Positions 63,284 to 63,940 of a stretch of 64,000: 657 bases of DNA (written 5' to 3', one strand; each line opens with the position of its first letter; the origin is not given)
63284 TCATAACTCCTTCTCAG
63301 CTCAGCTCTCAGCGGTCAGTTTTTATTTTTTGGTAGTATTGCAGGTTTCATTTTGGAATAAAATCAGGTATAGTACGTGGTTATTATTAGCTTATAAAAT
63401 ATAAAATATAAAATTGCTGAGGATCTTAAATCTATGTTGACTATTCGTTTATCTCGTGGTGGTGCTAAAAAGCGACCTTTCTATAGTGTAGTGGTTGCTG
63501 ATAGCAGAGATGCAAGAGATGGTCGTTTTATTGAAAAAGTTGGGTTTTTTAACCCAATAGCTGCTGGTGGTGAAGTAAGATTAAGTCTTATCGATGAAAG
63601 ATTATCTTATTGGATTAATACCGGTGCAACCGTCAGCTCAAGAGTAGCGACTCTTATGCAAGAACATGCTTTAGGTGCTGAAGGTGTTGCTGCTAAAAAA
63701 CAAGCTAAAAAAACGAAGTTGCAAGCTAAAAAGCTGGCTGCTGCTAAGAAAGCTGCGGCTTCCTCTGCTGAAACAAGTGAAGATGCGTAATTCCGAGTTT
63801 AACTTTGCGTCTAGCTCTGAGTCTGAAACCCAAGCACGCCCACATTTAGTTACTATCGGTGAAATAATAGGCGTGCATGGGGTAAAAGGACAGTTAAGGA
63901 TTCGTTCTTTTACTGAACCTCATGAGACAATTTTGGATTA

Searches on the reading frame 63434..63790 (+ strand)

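Call 19: search_protein_families(library=pfam, proteins=[window:63434-63790:+], max_evalue=0.001)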
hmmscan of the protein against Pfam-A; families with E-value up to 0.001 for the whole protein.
window:63434-63790:+ (118 aa): 1 family
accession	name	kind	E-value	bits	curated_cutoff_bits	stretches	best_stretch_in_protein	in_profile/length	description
PF00886.24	Ribosomal_S16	-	1.4e-23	83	27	1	8-68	1-62/62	Ribosomal protein S16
